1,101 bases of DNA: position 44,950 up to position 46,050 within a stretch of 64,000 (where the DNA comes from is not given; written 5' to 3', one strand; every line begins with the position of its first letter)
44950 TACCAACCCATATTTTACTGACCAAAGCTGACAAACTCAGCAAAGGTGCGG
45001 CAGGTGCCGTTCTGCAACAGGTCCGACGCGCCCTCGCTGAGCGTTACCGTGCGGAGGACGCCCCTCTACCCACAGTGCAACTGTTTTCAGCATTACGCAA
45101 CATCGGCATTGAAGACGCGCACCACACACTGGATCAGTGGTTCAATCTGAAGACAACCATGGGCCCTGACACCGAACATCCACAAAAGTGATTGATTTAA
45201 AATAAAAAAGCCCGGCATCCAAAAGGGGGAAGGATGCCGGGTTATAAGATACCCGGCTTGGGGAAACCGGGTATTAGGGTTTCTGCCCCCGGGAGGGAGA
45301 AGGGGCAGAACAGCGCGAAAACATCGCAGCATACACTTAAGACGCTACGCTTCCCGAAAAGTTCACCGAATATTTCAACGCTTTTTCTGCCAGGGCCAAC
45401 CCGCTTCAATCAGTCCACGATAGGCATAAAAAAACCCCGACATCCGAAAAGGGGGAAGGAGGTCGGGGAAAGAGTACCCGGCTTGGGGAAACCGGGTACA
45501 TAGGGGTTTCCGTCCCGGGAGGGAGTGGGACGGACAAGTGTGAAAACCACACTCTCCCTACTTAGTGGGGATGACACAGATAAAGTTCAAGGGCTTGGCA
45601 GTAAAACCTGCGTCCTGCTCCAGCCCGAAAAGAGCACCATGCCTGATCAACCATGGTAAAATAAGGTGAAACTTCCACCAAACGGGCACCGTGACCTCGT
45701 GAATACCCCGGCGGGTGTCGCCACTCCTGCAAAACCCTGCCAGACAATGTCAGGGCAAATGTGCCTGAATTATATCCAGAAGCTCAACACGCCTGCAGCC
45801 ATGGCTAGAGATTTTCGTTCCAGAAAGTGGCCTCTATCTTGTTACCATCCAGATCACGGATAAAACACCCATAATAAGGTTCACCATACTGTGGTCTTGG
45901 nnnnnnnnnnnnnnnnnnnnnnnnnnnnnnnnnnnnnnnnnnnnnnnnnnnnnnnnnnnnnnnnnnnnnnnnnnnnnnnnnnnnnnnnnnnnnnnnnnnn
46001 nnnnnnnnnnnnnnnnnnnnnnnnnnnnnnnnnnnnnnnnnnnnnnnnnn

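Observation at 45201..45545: Tandem pair of ~110-nt three-hairpin elements with C-rich loops and intrinsic terminators between engB and the VOC gene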

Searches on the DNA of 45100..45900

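Call 6: search_rna_families(source=window, start=45100, end=45900, threshold=evalue, max_evalue=10, show_alignments=3)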
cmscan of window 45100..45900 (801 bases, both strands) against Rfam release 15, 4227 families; matches with E-value up to 10: 21.
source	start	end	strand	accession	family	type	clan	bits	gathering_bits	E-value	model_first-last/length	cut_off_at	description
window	45205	45317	-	RF02344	ar14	Gene; sRNA;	-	33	58.8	0.00027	1-123/123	no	Alphaproteobacterial ar14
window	45204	45277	-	RF02833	Scr3202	Gene; sRNA;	-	31.9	52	0.015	1-95/95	no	Streptomyces RNA 3202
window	45203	45325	-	RF02232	sX13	Gene; sRNA;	-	29.1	50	0.0018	1-115/115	no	Xanthomonadaceae sRNA sX13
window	45470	45540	-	RF02833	Scr3202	Gene; sRNA;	-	29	52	0.052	1-95/95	no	Streptomyces RNA 3202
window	45202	45310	-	RF02837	anti-hemB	Gene; sRNA;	-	27.6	49.5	0.0003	1-81/81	no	Burkholderia RNA 7 (anti-hemB)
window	45428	45526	-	RF02232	sX13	Gene; sRNA;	-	25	50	0.016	1-115/115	no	Xanthomonadaceae sRNA sX13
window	45202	45274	-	RF01719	Pseudomon-1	Gene; sRNA;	-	23.9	50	0.026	34-108/116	no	Pseudomon-1/ErsA RNA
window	45470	45539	-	RF01066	6C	Cis-reg;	-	22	47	1.9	1-75/75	no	6C RNA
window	45426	45534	-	RF02837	anti-hemB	Gene; sRNA;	-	21.9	49.5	0.013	1-81/81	no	Burkholderia RNA 7 (anti-hemB)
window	45423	45553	-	RF00122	GadY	Gene; sRNA;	-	21.3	45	0.11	1-114/114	no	GadY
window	45469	45547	-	RF02791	CcsR1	Gene; sRNA;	-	19.5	65.3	0.04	1-83/83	no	Conserved CCUCCUCCC motif stress-induced RNA 1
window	45193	45274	+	RF02861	IR_84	Gene; sRNA;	-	19.2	51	1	1-186/186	no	Neisseria sRNA 84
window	45418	45509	-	RF01719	Pseudomon-1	Gene; sRNA;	-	18.9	50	0.43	1-116/116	no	Pseudomon-1/ErsA RNA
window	45202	45243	-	RF00110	RybB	Gene; sRNA;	-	17.5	40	0.79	32-79/79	no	RybB RNA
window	45207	45258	-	RF04106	mir-1303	Gene; miRNA;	-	16.7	107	4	1-85/85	no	mir-1303 microRNA precursor family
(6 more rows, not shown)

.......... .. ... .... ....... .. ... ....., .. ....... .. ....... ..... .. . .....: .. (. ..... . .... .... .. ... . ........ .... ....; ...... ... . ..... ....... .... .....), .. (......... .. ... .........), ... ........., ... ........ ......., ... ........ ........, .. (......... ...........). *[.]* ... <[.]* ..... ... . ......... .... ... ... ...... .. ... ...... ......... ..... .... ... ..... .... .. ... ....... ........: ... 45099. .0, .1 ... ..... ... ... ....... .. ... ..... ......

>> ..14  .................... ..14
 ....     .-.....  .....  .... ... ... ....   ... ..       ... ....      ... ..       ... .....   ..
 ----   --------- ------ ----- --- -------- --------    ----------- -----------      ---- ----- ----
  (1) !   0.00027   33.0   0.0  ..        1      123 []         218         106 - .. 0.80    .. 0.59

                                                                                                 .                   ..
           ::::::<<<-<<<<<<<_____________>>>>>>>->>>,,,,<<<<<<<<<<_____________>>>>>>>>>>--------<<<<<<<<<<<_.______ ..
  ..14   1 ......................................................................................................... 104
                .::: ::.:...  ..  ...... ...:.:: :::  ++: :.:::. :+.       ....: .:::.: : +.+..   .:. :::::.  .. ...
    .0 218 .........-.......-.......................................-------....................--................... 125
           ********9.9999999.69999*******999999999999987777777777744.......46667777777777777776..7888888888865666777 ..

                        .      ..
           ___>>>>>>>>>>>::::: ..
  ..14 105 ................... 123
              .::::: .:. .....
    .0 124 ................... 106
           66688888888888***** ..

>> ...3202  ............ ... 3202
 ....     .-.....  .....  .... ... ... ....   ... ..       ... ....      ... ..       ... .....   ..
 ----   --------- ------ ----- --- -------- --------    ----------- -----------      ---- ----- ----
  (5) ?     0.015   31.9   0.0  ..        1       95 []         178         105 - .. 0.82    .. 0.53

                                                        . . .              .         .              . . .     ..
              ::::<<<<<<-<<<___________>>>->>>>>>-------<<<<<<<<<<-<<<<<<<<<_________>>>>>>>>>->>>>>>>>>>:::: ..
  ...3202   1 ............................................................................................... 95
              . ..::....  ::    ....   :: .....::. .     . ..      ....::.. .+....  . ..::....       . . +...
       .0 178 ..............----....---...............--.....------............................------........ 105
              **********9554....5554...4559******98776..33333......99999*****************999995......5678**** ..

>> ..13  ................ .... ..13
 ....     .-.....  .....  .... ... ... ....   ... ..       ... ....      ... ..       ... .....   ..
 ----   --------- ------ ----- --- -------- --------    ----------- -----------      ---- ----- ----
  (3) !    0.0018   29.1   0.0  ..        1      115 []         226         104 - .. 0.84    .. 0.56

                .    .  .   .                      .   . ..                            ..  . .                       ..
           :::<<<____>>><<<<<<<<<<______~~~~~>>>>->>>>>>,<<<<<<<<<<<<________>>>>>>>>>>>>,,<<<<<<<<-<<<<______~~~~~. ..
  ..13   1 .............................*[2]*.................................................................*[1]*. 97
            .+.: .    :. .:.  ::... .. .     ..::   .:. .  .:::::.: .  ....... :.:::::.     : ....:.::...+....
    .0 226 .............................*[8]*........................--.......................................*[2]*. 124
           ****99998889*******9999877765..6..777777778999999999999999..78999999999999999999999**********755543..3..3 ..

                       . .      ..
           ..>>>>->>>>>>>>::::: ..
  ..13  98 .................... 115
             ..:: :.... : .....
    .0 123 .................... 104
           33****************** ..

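Call 22: search_rna_families(source=window, start=45190, end=45335, threshold=evalue, max_evalue=5, show_alignments=8)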
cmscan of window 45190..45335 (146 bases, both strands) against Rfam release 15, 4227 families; matches with E-value up to 5: 25.
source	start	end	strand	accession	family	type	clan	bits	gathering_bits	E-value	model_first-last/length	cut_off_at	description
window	45205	45317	-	RF02344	ar14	Gene; sRNA;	-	33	58.8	5e-05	1-123/123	no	Alphaproteobacterial ar14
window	45204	45277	-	RF02833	Scr3202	Gene; sRNA;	-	31.9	52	0.0028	1-95/95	no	Streptomyces RNA 3202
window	45203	45325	-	RF02232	sX13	Gene; sRNA;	-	29.1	50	0.00033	1-115/115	no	Xanthomonadaceae sRNA sX13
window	45202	45310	-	RF02837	anti-hemB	Gene; sRNA;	-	27.6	49.5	5.4e-05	1-81/81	no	Burkholderia RNA 7 (anti-hemB)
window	45202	45274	-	RF01719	Pseudomon-1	Gene; sRNA;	-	23.9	50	0.0047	34-108/116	no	Pseudomon-1/ErsA RNA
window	45202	45307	-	RF00515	PyrR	Cis-reg;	-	20.9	54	0.47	1-115/115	no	PyrR binding site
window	45245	45312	-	RF01066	6C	Cis-reg;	-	20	47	0.81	1-75/75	no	6C RNA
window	45202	45243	-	RF00110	RybB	Gene; sRNA;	-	17.5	40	0.14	32-79/79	no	RybB RNA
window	45205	45284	-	RF00616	LhrC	Gene; sRNA;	CL00114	17.4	110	1.6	1-111/111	no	Listeria LhrC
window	45199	45232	+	RF01098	RF_site9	Cis-reg; frameshift_element;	-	15.9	70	1.2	1-50/50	no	Gag/pro ribosomal frameshift site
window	45204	45267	-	RF02791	CcsR1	Gene; sRNA;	-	15.7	65.3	0.093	1-83/83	no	Conserved CCUCCUCCC motif stress-induced RNA 1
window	45204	45264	-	RF02784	SorX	Gene; sRNA;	-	15.6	46.6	0.13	1-73/73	no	Singlet oxygen resistance RNA X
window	45204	45273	-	RF02450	ncr1175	Gene; sRNA;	-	15.4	60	1.1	1-110/110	no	Bacillus sRNA ncr1175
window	45191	45249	+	RF02067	STnc310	Gene; sRNA;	-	14.1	40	2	1-61/61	no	Salmonella enterica sRNA STnc310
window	45195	45335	+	RF02861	IR_84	Gene; sRNA;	-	14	51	2.7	1-179/186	3'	Neisseria sRNA 84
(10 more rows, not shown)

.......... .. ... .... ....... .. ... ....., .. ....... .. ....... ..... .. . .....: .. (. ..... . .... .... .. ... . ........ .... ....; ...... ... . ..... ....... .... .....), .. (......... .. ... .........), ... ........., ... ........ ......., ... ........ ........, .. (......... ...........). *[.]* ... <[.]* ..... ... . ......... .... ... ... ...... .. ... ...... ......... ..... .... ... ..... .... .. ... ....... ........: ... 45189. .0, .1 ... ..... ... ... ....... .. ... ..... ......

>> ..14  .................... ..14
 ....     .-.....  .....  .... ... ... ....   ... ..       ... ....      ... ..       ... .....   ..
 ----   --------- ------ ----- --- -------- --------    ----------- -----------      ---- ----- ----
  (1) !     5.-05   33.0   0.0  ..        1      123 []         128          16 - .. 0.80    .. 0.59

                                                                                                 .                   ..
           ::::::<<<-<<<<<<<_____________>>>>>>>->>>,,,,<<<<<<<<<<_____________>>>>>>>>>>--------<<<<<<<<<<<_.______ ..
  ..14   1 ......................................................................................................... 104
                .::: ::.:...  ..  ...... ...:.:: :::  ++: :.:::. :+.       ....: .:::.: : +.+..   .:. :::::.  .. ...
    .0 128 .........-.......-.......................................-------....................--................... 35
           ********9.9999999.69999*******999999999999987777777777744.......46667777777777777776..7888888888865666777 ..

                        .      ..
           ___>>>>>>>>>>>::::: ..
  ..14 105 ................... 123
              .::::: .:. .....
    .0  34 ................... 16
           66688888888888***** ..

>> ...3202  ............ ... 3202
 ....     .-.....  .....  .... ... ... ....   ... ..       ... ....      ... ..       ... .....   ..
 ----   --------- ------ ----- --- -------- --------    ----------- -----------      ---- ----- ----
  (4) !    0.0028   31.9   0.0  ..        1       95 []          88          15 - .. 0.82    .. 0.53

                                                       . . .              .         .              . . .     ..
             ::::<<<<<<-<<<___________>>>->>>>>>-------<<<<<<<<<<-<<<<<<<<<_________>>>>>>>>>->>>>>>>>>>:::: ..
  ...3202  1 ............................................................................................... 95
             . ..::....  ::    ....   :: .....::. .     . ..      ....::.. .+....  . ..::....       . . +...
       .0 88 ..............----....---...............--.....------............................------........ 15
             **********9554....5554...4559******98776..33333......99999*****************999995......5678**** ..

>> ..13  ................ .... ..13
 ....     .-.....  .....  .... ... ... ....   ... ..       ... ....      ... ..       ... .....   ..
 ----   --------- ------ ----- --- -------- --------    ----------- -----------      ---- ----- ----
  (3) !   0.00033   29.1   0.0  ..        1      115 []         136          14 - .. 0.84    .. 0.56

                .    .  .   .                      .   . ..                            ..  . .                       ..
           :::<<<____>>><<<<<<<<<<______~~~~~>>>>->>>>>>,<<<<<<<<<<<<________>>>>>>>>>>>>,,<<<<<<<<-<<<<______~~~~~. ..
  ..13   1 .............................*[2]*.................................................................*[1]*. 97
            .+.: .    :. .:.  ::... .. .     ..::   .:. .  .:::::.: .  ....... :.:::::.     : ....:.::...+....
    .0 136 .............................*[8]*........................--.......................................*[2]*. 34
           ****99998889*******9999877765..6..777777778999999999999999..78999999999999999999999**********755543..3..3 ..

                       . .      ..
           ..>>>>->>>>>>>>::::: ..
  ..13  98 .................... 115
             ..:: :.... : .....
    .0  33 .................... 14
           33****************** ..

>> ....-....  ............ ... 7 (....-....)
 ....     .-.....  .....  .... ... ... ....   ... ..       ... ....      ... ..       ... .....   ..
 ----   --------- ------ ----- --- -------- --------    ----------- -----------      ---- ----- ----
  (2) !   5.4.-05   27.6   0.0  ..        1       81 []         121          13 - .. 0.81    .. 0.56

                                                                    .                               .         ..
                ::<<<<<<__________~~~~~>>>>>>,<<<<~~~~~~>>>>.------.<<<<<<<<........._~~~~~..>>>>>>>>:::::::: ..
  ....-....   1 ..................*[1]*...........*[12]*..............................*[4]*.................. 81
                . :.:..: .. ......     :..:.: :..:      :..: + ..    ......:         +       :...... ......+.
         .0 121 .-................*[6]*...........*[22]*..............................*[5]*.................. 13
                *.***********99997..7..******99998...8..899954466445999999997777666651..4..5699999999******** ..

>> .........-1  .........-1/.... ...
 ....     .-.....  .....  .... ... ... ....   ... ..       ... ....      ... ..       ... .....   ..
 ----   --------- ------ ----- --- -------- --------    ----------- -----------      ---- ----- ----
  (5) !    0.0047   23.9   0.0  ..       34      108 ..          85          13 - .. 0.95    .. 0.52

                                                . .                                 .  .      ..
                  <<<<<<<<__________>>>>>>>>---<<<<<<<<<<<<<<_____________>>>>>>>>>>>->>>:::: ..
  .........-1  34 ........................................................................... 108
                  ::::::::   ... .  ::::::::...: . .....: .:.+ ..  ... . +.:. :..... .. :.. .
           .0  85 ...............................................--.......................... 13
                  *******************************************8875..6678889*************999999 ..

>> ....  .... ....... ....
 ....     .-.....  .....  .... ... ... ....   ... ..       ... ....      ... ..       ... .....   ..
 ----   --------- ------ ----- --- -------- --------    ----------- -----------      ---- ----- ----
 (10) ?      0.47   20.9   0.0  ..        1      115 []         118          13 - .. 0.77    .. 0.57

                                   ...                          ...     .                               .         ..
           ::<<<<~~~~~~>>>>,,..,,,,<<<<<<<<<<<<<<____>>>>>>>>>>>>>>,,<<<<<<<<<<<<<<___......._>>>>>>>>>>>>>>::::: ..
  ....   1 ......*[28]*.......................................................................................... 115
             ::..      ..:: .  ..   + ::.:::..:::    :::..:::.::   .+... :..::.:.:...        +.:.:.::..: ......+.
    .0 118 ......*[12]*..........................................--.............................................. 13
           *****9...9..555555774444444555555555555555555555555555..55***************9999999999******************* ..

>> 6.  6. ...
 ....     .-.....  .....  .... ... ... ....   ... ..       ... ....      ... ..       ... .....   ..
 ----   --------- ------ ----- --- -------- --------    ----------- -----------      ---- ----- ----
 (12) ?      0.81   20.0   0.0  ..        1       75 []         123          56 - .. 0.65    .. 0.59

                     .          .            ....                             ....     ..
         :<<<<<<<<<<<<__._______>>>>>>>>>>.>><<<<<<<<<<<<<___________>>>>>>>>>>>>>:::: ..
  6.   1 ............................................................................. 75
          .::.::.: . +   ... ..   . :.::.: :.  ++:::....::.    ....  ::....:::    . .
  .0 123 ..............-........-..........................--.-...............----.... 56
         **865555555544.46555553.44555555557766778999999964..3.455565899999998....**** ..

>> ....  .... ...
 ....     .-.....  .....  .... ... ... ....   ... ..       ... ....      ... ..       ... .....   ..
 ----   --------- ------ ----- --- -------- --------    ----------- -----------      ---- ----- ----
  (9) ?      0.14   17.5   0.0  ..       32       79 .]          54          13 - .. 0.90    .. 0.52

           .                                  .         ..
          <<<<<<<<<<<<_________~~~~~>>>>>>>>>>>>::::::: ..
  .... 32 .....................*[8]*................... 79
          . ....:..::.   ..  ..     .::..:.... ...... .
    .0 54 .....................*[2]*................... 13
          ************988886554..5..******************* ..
